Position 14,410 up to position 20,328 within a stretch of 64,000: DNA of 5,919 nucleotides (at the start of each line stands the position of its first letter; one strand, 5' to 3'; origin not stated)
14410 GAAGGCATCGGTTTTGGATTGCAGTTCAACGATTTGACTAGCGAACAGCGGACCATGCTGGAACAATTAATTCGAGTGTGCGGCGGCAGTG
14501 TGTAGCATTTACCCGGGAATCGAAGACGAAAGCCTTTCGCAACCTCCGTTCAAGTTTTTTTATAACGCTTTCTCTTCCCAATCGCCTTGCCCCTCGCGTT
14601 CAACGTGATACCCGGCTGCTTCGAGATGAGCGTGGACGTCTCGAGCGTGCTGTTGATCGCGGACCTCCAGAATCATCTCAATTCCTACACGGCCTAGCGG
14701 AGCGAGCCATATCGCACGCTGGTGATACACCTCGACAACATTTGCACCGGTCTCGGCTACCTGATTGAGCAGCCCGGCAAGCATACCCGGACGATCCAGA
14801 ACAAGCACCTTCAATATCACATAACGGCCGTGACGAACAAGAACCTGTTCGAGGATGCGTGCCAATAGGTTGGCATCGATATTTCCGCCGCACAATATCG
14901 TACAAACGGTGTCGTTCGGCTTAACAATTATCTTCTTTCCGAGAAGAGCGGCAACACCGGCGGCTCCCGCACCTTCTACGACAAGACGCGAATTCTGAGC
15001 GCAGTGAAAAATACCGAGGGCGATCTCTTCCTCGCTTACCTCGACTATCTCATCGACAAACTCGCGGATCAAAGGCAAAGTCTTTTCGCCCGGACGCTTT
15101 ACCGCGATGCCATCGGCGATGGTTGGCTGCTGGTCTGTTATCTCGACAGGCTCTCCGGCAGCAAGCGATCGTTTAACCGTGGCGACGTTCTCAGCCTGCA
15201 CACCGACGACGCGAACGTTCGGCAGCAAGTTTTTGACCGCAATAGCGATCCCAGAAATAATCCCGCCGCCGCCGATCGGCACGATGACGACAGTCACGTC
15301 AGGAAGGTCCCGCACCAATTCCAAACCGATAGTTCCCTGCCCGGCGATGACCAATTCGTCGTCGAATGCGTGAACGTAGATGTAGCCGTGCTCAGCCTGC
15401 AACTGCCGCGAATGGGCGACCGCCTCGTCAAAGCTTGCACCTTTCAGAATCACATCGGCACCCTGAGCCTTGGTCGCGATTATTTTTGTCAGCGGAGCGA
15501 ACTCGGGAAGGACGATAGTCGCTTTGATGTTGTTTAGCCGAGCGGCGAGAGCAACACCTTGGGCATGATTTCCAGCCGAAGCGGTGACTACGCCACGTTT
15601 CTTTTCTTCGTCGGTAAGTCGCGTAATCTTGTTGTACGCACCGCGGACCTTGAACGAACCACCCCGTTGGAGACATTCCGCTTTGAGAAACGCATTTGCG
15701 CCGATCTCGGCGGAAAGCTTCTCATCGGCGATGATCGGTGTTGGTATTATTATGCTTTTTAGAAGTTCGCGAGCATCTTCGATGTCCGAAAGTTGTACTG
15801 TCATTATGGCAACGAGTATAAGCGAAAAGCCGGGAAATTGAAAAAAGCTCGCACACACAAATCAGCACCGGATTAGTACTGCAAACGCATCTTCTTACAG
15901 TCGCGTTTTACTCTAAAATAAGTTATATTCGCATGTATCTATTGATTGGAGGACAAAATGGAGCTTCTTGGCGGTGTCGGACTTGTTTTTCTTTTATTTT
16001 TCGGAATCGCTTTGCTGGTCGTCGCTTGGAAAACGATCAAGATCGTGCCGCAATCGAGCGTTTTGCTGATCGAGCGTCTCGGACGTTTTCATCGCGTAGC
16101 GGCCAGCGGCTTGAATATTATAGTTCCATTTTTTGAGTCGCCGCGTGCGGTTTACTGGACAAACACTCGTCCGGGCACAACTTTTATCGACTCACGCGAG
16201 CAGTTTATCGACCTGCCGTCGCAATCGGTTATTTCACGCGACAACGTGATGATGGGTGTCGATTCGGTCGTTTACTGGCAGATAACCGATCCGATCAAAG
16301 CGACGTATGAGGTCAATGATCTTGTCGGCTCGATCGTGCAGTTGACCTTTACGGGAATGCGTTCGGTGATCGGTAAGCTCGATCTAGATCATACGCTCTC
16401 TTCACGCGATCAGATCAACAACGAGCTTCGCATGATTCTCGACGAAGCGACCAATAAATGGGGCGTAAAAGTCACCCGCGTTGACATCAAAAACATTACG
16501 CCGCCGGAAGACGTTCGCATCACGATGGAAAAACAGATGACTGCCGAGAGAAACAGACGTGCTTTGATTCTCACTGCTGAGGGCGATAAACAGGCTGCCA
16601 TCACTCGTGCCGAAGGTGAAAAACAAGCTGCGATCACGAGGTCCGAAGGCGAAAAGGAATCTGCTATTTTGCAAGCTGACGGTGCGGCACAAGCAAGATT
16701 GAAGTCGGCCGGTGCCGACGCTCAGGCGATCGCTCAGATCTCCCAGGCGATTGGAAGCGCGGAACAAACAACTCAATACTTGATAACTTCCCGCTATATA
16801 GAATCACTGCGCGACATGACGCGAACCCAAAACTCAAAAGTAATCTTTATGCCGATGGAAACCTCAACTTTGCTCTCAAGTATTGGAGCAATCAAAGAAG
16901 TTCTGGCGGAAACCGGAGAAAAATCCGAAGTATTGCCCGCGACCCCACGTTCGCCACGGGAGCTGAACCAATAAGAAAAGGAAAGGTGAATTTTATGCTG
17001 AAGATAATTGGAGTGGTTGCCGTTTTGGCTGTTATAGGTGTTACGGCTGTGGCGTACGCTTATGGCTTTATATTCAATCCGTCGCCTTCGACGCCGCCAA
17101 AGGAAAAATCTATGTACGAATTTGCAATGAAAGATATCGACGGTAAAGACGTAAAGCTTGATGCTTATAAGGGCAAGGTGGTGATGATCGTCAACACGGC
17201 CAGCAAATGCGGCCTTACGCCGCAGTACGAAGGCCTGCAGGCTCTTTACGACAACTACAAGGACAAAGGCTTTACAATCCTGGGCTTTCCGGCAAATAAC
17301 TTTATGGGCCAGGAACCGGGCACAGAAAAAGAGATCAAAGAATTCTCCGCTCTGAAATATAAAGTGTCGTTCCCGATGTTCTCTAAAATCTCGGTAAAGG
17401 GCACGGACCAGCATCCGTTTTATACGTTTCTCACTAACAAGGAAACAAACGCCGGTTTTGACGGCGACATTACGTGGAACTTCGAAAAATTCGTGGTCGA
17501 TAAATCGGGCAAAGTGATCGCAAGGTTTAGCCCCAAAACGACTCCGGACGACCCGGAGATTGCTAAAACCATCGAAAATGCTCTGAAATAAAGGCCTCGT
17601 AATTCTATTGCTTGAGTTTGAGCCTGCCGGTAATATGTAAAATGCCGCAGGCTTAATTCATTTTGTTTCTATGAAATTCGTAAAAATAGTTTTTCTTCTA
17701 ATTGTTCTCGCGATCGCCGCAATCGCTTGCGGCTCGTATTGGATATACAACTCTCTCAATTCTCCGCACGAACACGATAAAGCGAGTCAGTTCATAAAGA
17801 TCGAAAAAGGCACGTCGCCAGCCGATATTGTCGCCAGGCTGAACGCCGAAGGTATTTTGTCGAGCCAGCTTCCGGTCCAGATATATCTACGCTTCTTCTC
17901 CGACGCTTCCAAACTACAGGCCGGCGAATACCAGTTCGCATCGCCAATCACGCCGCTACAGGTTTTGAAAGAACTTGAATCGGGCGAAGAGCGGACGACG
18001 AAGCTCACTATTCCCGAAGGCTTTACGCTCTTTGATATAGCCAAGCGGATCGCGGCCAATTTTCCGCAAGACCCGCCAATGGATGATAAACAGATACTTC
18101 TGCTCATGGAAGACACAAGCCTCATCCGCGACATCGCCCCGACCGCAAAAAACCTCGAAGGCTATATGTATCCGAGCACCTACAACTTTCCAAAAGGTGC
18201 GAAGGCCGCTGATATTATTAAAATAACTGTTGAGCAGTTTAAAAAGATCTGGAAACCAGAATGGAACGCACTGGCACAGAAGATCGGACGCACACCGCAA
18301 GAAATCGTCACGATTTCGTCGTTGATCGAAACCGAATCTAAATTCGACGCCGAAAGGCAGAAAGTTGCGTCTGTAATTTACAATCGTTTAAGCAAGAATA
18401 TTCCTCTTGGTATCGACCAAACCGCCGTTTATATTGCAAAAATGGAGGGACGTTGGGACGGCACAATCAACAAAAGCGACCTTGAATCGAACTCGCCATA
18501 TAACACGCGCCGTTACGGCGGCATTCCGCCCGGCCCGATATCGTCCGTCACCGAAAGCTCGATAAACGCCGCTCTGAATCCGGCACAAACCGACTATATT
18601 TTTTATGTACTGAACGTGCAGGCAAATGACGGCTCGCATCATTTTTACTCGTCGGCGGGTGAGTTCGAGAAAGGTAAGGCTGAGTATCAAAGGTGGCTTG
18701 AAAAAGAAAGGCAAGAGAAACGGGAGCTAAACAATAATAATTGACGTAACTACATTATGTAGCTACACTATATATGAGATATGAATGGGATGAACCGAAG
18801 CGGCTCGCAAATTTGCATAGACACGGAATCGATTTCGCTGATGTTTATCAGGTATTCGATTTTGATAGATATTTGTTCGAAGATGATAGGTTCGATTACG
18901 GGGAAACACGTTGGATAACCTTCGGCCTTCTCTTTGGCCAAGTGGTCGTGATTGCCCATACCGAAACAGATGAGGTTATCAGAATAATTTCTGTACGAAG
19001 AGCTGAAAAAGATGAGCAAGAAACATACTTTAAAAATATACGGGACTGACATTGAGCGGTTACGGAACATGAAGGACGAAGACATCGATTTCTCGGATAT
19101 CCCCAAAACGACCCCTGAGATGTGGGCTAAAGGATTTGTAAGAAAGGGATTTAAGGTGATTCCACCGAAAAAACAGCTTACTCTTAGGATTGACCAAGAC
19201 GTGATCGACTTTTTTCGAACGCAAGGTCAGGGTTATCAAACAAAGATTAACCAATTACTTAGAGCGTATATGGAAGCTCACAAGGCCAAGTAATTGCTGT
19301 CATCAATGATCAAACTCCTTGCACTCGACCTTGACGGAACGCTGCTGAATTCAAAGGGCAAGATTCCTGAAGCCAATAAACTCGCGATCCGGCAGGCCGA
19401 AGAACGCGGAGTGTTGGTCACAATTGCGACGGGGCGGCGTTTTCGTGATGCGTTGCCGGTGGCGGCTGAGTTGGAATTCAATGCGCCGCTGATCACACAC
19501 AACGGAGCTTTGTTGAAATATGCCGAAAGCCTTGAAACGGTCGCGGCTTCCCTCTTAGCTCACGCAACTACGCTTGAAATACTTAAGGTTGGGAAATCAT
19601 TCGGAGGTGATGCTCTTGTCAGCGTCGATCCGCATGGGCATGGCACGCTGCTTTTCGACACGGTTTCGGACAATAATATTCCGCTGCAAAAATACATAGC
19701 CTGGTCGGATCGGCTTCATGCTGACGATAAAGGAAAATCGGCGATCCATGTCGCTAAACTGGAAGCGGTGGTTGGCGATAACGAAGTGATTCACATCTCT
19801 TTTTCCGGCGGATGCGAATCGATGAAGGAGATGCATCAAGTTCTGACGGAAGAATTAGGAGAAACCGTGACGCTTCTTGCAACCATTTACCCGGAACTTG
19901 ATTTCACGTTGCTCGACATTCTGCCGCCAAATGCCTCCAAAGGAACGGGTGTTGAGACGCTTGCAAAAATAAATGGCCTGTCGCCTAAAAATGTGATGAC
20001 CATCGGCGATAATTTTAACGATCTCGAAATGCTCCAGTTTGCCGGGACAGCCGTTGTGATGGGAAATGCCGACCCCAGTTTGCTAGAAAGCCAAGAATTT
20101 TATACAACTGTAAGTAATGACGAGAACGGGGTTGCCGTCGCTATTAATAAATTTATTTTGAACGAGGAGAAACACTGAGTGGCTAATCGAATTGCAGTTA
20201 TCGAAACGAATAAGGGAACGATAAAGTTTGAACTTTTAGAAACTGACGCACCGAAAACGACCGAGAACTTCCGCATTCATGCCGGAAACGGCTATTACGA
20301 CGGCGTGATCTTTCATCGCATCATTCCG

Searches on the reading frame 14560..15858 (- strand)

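Call 46: search_protein_families(library=pfam, proteins=[window:14560-15858:-], max_evalue=0.001)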
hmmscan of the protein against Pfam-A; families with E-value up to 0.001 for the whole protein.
window:14560-15858:- (432 aa): 2 families
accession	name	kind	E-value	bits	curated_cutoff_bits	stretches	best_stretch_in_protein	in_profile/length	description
PF00291.31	PALP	-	5.7e-86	288.9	35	1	36-324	4-295/295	Pyridoxal-phosphate dependent enzyme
PF13291.12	ACT_4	-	0.00016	22.8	27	1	349-413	9-70/80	ACT domain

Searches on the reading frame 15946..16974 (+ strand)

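Call 46: search_protein_families(library=pfam, proteins=[window:15946-16974:+], max_evalue=0.001)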
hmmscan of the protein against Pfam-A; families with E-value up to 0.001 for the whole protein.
window:15946-16974:+ (342 aa): 2 families
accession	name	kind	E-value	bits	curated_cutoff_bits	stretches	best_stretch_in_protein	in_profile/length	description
PF01145.31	Band_7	-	6.6e-37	127.7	23.6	1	32-215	1-176/176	SPFH domain / Band 7 family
PF13421.11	Band_7_1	-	0.0005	20.2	24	1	114-198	124-207/211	SPFH domain-Band 7 family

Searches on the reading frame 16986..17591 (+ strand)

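Call 46: search_protein_families(library=pfam, proteins=[window:16986-17591:+], max_evalue=0.001)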
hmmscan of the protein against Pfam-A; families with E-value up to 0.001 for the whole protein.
window:16986-17591:+ (201 aa): 3 families
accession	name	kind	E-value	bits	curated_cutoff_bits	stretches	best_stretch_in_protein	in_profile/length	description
PF00255.25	GSHPx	-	2.2e-41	140.2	27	1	43-149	1-107/108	Glutathione peroxidase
PF00578.27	AhpC-TSA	-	6e-08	33.1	26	1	43-134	5-89/124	AhpC/TSA family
PF08534.16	Redoxin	-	1.9e-06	28.2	26.6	1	43-191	6-143/148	Redoxin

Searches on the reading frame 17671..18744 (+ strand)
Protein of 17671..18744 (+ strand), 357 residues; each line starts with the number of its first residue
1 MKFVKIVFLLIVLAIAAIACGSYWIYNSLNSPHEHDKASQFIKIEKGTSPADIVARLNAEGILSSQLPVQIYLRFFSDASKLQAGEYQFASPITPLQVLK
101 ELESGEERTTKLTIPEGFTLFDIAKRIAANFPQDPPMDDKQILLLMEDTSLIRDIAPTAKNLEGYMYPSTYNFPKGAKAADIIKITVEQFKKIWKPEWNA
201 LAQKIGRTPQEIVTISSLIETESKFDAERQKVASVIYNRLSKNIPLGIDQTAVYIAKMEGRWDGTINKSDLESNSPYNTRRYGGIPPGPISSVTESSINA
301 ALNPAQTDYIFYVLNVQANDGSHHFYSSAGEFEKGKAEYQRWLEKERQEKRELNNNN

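Call 46: search_protein_families(library=pfam, proteins=[window:17671-18744:+], max_evalue=0.001)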
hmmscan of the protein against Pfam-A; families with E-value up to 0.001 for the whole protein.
window:17671-18744:+ (357 aa): 1 family
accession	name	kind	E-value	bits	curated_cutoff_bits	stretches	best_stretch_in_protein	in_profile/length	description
PF02618.21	YceG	-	3.1e-74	250.4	32.4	1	42-335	1-272/275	YceG-like family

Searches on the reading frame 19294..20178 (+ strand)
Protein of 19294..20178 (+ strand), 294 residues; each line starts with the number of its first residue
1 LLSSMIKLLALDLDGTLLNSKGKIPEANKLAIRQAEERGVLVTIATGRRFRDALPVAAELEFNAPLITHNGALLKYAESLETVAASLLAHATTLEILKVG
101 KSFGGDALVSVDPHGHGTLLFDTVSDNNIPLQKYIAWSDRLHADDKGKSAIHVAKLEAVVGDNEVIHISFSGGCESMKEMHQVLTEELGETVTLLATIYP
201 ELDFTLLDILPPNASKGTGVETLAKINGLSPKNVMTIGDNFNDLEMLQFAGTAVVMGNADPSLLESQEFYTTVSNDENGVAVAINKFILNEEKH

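Call 46: search_protein_families(library=pfam, proteins=[window:19294-20178:+], max_evalue=0.001)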
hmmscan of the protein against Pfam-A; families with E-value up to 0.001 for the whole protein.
window:19294-20178:+ (294 aa): 3 families
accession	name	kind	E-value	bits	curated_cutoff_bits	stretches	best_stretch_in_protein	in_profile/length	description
PF08282.18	Hydrolase_3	-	2.5e-52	178.6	20.9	1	9-284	1-255/255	haloacid dehalogenase-like hydrolase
PF05116.19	S6PP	-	8.1e-19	68.6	20.3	2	167-266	119-216/247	Sucrose-6F-phosphate phosphohydrolase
PF00702.32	Hydrolase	-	4.9e-08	34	26.4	0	6-47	1-52/191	haloacid dehalogenase-like hydrolase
